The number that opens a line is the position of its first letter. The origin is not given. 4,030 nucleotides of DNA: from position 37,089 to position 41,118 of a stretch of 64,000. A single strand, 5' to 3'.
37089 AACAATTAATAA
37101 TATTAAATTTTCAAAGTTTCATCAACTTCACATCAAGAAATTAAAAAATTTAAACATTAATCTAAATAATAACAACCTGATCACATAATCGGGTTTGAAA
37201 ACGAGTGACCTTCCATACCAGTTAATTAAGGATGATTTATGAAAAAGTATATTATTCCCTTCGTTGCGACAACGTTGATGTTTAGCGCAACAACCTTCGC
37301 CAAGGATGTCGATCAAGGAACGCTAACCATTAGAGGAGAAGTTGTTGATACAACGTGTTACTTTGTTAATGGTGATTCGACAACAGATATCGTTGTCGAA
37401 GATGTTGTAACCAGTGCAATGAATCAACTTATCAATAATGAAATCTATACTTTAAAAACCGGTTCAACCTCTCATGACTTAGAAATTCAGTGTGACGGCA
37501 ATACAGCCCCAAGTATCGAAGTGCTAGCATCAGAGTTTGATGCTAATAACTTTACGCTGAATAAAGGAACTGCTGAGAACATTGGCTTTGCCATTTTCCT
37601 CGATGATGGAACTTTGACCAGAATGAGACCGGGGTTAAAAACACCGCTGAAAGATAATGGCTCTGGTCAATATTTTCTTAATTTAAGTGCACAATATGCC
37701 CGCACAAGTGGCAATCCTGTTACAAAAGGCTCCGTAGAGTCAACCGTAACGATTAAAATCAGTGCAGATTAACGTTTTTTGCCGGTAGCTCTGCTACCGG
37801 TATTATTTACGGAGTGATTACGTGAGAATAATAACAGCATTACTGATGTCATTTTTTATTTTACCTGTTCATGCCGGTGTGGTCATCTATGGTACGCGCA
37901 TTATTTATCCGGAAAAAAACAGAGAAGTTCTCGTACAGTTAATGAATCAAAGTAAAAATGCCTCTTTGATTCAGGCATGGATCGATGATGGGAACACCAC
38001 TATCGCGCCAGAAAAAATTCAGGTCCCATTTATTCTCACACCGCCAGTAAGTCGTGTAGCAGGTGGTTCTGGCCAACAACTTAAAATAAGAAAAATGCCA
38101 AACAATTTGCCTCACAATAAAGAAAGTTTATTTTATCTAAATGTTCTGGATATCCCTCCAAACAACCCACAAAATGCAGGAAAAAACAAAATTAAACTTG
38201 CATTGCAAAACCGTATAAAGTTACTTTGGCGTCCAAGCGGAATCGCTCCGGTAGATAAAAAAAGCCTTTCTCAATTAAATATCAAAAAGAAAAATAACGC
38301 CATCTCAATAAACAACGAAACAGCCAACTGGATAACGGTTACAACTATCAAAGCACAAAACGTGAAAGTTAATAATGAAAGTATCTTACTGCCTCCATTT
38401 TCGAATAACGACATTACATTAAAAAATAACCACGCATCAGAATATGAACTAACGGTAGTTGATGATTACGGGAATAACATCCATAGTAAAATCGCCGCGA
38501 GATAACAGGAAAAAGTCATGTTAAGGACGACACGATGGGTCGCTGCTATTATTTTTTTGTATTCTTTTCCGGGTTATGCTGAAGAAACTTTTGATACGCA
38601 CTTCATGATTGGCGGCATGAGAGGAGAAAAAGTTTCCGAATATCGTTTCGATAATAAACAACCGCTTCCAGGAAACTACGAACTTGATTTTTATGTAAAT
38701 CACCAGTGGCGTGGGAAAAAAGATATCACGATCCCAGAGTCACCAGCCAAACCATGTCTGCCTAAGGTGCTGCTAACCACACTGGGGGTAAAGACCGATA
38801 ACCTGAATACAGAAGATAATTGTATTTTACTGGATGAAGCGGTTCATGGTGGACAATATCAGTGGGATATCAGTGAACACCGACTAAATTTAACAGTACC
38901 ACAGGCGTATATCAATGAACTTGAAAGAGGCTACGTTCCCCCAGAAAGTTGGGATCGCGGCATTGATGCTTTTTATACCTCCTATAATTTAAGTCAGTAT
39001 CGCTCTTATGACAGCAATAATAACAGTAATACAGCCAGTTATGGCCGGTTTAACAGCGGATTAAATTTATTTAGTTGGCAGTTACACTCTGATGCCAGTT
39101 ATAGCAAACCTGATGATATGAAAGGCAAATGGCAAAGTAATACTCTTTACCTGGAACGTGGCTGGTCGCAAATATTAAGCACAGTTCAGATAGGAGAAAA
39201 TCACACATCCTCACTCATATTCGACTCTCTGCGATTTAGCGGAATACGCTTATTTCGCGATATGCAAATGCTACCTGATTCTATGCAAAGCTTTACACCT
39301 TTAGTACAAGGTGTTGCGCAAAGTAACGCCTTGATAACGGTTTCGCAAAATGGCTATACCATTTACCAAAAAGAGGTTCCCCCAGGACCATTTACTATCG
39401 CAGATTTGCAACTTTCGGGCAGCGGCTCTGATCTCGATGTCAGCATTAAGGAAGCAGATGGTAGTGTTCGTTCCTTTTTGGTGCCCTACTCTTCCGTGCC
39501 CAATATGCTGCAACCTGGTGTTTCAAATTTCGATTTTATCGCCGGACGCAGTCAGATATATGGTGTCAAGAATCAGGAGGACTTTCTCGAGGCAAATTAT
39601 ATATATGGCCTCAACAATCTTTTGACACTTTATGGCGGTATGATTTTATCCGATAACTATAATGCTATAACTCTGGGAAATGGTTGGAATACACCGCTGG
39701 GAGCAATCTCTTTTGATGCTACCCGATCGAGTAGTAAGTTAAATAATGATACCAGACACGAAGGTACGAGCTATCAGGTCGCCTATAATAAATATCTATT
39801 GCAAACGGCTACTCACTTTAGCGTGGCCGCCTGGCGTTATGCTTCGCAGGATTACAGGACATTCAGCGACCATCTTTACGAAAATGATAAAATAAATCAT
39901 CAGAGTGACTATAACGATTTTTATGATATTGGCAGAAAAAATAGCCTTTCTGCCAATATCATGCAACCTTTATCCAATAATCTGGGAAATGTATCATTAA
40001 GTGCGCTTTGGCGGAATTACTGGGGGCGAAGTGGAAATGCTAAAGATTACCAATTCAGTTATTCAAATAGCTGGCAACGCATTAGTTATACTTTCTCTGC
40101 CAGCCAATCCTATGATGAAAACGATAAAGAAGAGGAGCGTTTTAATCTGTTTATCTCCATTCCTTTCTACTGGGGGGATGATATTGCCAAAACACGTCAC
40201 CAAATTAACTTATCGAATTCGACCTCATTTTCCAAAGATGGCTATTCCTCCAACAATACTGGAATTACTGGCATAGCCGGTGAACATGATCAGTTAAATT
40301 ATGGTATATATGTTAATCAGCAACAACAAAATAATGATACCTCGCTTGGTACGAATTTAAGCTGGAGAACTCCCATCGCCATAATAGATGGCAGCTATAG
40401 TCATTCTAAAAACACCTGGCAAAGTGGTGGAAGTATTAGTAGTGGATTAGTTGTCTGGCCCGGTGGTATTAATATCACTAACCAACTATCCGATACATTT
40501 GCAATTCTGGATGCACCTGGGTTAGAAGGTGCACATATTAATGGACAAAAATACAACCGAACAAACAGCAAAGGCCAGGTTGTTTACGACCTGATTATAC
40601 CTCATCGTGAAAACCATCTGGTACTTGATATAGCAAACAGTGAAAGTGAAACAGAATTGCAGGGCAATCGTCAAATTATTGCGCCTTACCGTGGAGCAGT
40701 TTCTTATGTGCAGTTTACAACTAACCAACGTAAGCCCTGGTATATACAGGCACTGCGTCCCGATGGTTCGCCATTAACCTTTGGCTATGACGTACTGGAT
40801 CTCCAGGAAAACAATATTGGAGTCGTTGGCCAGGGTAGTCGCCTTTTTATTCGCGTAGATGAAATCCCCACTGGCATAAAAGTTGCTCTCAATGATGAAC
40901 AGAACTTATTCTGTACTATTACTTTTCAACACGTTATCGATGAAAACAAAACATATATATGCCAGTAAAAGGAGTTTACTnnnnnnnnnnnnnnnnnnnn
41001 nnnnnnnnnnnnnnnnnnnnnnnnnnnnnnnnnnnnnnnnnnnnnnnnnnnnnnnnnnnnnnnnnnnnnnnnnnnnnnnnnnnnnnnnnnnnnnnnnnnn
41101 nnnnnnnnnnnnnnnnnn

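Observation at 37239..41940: Intact four-gene chaperone-usher fimbrial operon (pilin, chaperone, usher, tip adhesin) absent from K-12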

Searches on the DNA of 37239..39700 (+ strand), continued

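Call 79: get_annotated_region(hit=H138, flank=2600)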
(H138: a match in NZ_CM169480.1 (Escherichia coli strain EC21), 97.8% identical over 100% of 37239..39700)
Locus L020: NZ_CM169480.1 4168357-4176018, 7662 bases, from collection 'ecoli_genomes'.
description: Escherichia coli strain EC21 isolate PF_EC21 chromosome, whole genome shotgun sequence
organism: Escherichia coli strain EC21 (NCBI taxid 562)
replicon: chromosome; assembly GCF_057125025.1
host: Homo sapiens; source: Human gut; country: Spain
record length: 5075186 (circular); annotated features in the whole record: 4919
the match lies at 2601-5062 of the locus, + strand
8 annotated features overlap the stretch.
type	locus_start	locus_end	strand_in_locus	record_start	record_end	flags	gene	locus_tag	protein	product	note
CDS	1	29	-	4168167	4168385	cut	yaaY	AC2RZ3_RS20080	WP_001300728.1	DUF2575 family protein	-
CDS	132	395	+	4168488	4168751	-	rpsT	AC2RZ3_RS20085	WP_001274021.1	30S ribosomal protein S20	-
CDS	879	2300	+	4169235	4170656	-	espX1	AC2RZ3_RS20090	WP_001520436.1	type III secretion system effector EspX1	-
CDS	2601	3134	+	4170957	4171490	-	-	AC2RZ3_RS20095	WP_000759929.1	fimbrial protein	-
CDS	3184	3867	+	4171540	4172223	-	-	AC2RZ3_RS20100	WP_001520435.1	fimbria/pilus periplasmic chaperone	-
CDS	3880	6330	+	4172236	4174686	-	-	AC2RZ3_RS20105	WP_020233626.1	fimbrial biogenesis outer membrane usher protein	-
CDS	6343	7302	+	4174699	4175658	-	-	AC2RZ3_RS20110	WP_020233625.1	hypothetical protein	-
CDS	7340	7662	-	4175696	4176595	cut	nhaR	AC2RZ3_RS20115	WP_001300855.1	transcriptional activator NhaR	-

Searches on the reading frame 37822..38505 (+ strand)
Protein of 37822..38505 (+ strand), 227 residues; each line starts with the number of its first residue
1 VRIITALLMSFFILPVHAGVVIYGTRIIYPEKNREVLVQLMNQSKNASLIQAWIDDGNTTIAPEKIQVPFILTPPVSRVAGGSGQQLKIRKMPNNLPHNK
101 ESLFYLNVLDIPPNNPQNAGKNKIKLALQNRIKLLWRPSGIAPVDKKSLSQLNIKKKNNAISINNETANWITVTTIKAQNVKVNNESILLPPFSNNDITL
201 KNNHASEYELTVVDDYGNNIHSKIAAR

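Call 4: search_protein_families(proteins=[window:37822-38505:+], library=ncbifam, max_evalue=0.01)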
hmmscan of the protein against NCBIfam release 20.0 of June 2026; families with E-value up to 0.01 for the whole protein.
window:37822-38505:+ (227 aa): 20 families
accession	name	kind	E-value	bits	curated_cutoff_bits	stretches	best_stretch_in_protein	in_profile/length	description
NF011789.1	PRK15253.1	exception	7.8e-99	329.7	500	1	1-225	1-225/227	fimbrial biogenesis chaperone StcB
NF011764.0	PRK15218.1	equivalog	7.4e-85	283.9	372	1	1-225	1-223/226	fimbrial assembly chaperone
NF007398.0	PRK09926.1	equivalog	2.7e-46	158.1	285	1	9-222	16-242/246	fimbrial chaperone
NF011823.0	PRK15295.1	equivalog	3.6e-31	108.2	309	1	5-221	10-221/227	fimbrial assembly chaperone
NF011758.0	PRK15211.1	equivalog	1.9e-30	105.8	248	1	5-220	10-225/230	fimbrial chaperone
NF011782.0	PRK15246.1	equivalog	3e-30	105.2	277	1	3-219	14-232/252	fimbrial assembly chaperone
NF011755.1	PRK15208.1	exception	6.3e-30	104.2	360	1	16-218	15-215/225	long polar fimbrial biogenesis chaperone LpfB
NF011785.1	PRK15249.1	exception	1.5e-29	103.2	550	1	4-192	14-211/253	fimbrial biogenesis chaperone StbB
NF011818.0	PRK15290.1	equivalog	1.8e-27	96.3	317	1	2-218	18-234/243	fimbrial chaperone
NF011742.0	PRK15195.1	equivalog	2.7e-26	92.2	327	1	5-219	13-221/230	type 1 fimbria chaperone FimC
NF011827.0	PRK15299.1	equivalog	1.4e-25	90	375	1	16-218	20-218/227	fimbrial chaperone protein StiB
NF011813.0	PRK15285.1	equivalog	9.6e-22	77.8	447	1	18-218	25-227/250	fimbrial chaperone StfD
NF011739.0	PRK15192.1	equivalog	1.1e-20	73.9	296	1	11-218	12-221/234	pili/flagellar-assembly chaperone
NF011735.0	PRK15188.1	equivalog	3.2e-19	69.2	365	1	16-224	24-224/228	fimbrial chaperone protein BcfB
NF011773.0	PRK15233.1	exception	4e-19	69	352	1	19-220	41-242/250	SEF14/SEF18 fimbria chaperone SefB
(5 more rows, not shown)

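Call 31: profile_search(protein=window:37822-38505:+)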
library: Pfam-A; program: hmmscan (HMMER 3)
A. the first sequence (227 residues): domains with independent E <= 10: 3; with E <= 0.001: 2
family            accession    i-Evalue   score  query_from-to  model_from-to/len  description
PapD_N            PF00345.26    2.6e-40   137.7      19-141         1-125/126  Pili and flagellar-assembly chaperone, PapD N-terminal domain
PapD_C            PF02753.23    1.7e-06    28.6     163-219         1-61/63  Pili assembly chaperone PapD, C-terminal domain
BetaGal_ABD2      PF13364.12        1.2    10.3      17-56         33-71/112  Beta-galactosidase second all-beta domain

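Call 114: search_solved_structures(query=window:37822-38505:+, max_evalue=1e-10, show_alignments=2)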
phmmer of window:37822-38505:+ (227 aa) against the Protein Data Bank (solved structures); distinct sequences matched with E-value up to 1e-10: 22.
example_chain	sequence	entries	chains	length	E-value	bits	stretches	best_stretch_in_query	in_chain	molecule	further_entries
3q48_A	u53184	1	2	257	5.7e-34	120.8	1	6-223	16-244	Chaperone CupB2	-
5ghu_A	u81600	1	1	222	1.4e-26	96.7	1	20-146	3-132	Probable fimbrial chaperone YadV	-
1l4i_A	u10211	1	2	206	1.4e-26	96.7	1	19-217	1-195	SfaE PROTEIN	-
6e14_C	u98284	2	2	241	5.4e-26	94.8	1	15-217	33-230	Chaperone protein FimC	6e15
1kiu_A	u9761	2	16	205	3e-25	92.4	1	19-217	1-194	CHAPERONE PROTEIN FimC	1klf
9bog_C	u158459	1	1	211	3.3e-25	92.2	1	19-217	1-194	Type 1 fimbria chaperone FimC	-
1qun_A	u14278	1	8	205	4e-25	91.9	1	19-217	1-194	PAPD-LIKE CHAPERONE FIMC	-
3rfz_C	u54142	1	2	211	4.5e-25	91.8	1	19-217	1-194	Chaperone protein fimC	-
9fw9_C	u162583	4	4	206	8.8e-25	90.8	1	19-217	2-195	Chaperone protein FimC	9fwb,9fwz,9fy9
9fx8_C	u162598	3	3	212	9.8e-25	90.7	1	19-217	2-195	Chaperone protein FimC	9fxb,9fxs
1bf8_A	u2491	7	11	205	1.3e-24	90.2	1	19-217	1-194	CHAPERONE PROTEIN FIMC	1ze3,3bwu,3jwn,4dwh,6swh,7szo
3sqb_A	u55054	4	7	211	1.5e-24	90.1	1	19-217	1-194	Chaperone protein fimC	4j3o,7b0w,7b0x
7lhg_D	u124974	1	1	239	7.6e-22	81.2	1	2-218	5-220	Chaperone protein PapD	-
1pdk_A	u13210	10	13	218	4.7e-20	75.4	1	24-218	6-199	PROTEIN (CHAPERONE PROTEIN PAPD) | CHAPERONE PROTEIN PAPD | PERIPLASMID CHAPERONE PAPD PROTEIN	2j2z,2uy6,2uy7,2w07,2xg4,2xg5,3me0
6cd2_A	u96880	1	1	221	5e-20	75.3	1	24-218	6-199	Chaperone protein PapD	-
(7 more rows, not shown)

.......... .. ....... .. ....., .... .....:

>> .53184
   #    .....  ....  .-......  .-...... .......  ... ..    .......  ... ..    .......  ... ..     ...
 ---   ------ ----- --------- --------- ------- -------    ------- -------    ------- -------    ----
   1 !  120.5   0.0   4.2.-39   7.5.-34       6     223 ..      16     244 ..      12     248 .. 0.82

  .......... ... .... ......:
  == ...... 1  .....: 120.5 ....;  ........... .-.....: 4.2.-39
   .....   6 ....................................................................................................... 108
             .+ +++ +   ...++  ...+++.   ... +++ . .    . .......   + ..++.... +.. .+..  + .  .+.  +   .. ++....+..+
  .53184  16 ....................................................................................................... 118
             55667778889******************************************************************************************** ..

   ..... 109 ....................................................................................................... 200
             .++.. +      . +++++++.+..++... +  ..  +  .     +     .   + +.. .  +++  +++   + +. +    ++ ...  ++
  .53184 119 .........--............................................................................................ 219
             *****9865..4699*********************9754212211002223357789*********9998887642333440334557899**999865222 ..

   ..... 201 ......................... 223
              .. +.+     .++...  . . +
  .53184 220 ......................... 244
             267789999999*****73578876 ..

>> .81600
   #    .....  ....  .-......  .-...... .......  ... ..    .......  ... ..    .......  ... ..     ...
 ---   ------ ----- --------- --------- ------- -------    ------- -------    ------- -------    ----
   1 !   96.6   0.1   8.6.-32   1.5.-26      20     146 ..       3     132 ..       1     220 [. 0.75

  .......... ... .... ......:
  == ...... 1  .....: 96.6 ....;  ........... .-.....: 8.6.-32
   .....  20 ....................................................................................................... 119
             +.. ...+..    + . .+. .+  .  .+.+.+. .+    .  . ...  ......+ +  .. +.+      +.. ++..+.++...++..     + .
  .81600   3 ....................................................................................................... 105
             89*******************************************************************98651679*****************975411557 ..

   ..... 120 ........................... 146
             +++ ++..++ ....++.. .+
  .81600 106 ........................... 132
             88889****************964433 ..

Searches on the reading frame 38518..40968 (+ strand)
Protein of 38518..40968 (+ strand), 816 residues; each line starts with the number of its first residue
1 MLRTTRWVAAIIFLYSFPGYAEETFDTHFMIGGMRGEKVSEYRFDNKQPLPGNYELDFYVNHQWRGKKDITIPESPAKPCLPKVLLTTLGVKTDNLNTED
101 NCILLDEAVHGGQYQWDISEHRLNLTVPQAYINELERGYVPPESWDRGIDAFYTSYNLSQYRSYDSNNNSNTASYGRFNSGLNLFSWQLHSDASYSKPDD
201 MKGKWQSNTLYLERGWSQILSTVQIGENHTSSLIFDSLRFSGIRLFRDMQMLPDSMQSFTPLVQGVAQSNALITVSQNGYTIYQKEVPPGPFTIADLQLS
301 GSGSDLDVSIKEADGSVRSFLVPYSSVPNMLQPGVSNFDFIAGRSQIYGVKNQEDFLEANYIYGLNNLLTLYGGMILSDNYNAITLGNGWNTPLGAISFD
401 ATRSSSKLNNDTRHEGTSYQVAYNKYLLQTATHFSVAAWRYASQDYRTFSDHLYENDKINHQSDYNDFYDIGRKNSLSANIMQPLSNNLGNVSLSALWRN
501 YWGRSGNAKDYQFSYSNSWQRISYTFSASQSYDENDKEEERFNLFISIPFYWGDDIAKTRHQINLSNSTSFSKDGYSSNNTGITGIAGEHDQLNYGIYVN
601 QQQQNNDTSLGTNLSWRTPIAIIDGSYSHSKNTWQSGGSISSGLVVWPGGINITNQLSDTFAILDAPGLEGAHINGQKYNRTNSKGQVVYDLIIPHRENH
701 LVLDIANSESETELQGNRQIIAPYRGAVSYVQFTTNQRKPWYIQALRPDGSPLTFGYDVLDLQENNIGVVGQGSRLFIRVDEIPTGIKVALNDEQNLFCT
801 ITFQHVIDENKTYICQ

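Call 4: search_protein_families(proteins=[window:38518-40968:+], library=ncbifam, max_evalue=0.01)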
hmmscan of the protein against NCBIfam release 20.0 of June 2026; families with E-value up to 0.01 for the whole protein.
window:38518-40968:+ (816 aa): 15 families
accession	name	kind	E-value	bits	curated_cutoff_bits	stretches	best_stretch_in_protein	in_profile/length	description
NF011763.0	PRK15217.1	subfamily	0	1480.9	933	1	1-816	1-826/826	fimbrial biogenesis outer membrane usher protein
NF007337.0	PRK09828.1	equivalog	2.8e-157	525.2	830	1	10-811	19-850/865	outer membrane usher protein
NF011784.0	PRK15248.1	equivalog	1.3e-125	420.4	996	1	21-808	27-838/853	fimbrial outer membrane usher protein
NF011740.0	PRK15193.1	equivalog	2e-115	386.6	995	1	12-806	24-861/877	fimbrial biogenesis usher protein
NF011745.0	PRK15198.1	subfamily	5.9e-107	358.7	975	1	9-800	14-834/860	outer membrane usher protein FimD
NF011760.0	PRK15213.1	equivalog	6.6e-106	355.1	752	1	9-810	16-788/796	PefC/AfrB family outer membrane usher protein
NF011754.0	PRK15207.1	equivalog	2.1e-104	350.3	1271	1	15-814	26-834/842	outer membrane usher protein LpfC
NF011826.0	PRK15298.1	equivalog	2e-103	346.9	1422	1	44-778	55-807/848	fimbrial outer membrane usher protein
NF011769.0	PRK15223.1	equivalog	5.2e-101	338.7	1105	1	24-776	25-793/836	fimbrial biogenesis outer membrane usher protein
NF011822.1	PRK15294.1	equivalog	2e-91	307.2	1397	1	50-766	58-789/845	fimbrial outer membrane usher protein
NF011774.0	PRK15235.1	exception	1.4e-89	301.5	1191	1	44-772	42-759/814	SEF14/SEF18 fimbria usher protein SefC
NF011812.0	PRK15284.1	subfamily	1.6e-66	224.8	972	1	38-778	47-804/881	outer membrane usher protein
NF011791.0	PRK15255.1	equivalog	5.7e-62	209.9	1289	1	101-556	113-570/829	fimbrial outer membrane usher protein StdB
NF011832.0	PRK15304.1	subfamily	1.1e-55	189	723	1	22-810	30-788/801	fimbrial biogenesis usher protein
NF011804.0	PRK15273.1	equivalog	5.6e-47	160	1371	1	79-770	95-791/899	fimbrial biogenesis outer membrane usher protein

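Call 32: profile_search(protein=window:38518-40968:+)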
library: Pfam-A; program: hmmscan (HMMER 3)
A. the first sequence (816 residues): domains with independent E <= 10: 4; with E <= 0.001: 3
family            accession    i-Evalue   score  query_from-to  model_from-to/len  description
Usher             PF00577.26   1.7e-166   555.7     176-733         2-549/549  Outer membrane usher protein
PapC_N            PF13954.11    4.4e-35   121.2      24-159         1-145/146  PapC N-terminal domain
PapC_C            PF13953.12    8.2e-09    35.6     743-804         2-63/66  PapC C-terminal domain
DUF7510           PF24350.1        0.57    10.8     136-175        32-75/109  Family of unknown function (DUF7510)
